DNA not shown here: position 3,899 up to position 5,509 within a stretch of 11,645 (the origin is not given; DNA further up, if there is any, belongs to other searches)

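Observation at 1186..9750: Four transcription units start with the same BRE-like/TATA box at a fixed 19-24 nt from an ATG: archaeal-style leaderless architecture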

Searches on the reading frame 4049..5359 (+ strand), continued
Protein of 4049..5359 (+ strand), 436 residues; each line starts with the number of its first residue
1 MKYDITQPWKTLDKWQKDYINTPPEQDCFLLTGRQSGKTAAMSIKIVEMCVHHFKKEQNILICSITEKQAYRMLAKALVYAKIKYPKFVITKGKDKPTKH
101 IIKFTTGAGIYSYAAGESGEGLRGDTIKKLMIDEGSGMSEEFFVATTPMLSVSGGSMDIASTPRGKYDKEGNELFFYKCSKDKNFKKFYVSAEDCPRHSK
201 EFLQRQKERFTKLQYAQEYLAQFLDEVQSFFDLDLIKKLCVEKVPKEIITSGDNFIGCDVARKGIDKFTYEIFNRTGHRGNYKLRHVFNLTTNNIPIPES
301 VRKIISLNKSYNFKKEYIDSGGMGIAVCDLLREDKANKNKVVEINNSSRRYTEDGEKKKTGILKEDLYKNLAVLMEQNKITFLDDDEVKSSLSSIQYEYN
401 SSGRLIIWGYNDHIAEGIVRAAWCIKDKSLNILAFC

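Call 35: find_encoding_contigs(protein=P0034, flank=10000, max_places=2)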
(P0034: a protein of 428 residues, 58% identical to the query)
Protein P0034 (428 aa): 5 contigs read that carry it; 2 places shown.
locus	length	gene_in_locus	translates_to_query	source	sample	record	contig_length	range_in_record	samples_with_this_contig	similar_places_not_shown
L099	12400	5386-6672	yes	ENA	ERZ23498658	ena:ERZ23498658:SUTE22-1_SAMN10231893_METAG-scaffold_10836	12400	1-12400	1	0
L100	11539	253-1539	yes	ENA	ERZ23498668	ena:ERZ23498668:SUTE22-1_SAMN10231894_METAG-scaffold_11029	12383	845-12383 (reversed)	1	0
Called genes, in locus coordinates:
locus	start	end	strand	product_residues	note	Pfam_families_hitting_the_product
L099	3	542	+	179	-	?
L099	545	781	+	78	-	-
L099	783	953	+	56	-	-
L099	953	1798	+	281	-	PF13385:Laminin_G_3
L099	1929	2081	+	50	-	-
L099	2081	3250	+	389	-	PF13884:Peptidase_S74 (weak)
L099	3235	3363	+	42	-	-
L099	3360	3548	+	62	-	-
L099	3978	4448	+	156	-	-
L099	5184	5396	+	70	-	-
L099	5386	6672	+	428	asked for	PF03237:Terminase_6N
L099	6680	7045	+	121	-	-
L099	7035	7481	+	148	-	-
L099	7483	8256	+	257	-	-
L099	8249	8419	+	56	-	-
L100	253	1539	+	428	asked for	PF03237:Terminase_6N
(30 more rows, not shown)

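Call 39: search_protein_families(library=pfam, max_evalue=0.01, proteins=[L091:9697-10152:+, L080:2064-2501:+, L014:657-917:+, L070:3626-4135:+, L023:2031-2672:+, L049:5924-6355:+, L001:4005-4247:+, L024:4505-4798:+, L071:3811-4698:+, L009:1591-1830:+])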
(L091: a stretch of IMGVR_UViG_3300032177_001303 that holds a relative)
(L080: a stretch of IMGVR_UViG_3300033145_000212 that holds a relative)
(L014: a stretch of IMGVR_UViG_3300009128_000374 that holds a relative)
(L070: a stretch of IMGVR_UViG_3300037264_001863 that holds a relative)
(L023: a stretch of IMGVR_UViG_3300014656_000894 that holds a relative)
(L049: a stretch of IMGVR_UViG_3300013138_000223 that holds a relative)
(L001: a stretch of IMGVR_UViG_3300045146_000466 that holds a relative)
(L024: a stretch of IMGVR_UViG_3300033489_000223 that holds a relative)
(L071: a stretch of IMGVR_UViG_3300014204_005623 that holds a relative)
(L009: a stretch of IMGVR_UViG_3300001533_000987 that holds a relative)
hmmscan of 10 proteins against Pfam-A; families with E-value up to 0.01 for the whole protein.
L091:9697-10152:+ (151 aa): 0 families

L080:2064-2501:+ (145 aa): 0 families

L014:657-917:+ (86 aa): 0 families

L070:3626-4135:+ (169 aa): 0 families

L023:2031-2672:+ (213 aa): 0 families

L049:5924-6355:+ (143 aa): 0 families

L001:4005-4247:+ (80 aa): 1 family
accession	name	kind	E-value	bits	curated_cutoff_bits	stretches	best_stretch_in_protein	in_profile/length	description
PF17555.7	TssN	-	0.0035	17.3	30.3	1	2-58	20-76/274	Type VI secretion system, TssN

L024:4505-4798:+ (97 aa): 0 families

L071:3811-4698:+ (295 aa): 3 families
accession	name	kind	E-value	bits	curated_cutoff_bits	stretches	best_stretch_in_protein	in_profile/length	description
PF13229.12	Beta_helix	-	1.6e-07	31.5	25.9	1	99-254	2-153/158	Right handed beta helix region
PF01095.25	Pectinesterase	-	7.4e-07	28.6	27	1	33-101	2-72/298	Pectinesterase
PF05048.19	NosD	-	0.00019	21.4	23.6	1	65-216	18-150/212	Periplasmic copper-binding protein (NosD)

L009:1591-1830:+ (79 aa): 0 families

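Call 40: search_protein_families(library=pfam, max_evalue=0.01, proteins=[L020:1480-1671:+, L024:2121-2369:+, L021:6946-7209:+, L042:2904-3527:+, L012:7433-7732:+, L018:9343-10368:+, L036:8627-9403:+, L024:6762-7460:+, L037:906-1115:+, L062:4548-4931:+])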
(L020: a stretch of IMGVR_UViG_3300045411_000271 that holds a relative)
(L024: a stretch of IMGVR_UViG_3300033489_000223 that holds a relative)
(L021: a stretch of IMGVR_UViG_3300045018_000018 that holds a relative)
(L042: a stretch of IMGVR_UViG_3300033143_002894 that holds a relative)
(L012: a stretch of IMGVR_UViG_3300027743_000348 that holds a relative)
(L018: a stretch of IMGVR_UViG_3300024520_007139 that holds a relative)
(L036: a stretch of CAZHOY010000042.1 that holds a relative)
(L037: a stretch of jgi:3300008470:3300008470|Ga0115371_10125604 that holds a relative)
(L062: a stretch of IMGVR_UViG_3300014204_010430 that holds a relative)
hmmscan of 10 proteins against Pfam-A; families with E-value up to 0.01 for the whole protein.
L020:1480-1671:+ (63 aa): 0 families

L024:2121-2369:+ (82 aa): 1 family
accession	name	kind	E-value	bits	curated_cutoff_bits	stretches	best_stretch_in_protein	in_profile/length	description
PF16218.11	Peptidase_C101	-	0.0034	17.3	27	1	7-76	82-147/265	Peptidase family C101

L021:6946-7209:+ (87 aa): 0 families

L042:2904-3527:+ (207 aa): 0 families

L012:7433-7732:+ (99 aa): 0 families

L018:9343-10368:+ (341 aa): 0 families

L036:8627-9403:+ (258 aa): 0 families

L024:6762-7460:+ (232 aa): 0 families

L037:906-1115:+ (69 aa): 0 families

L062:4548-4931:+ (127 aa): 1 family
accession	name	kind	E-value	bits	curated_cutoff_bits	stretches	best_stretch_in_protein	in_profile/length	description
PF05866.16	RusA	-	3.2e-08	34.6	22.8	1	9-120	5-123/124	Endodeoxyribonuclease RusA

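Call 67: search_protein_families(library=ncbifam, max_evalue=0.01, proteins=[window:4049-5359:+])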
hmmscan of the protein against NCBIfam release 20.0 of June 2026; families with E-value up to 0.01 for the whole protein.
window:4049-5359:+ (436 aa): 1 family
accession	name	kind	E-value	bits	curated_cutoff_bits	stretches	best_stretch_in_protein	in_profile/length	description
TIGR01547.1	phage_term_2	equivalog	0.0012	18.4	105.05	1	31-208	7-185/396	PBSX family phage terminase large subunit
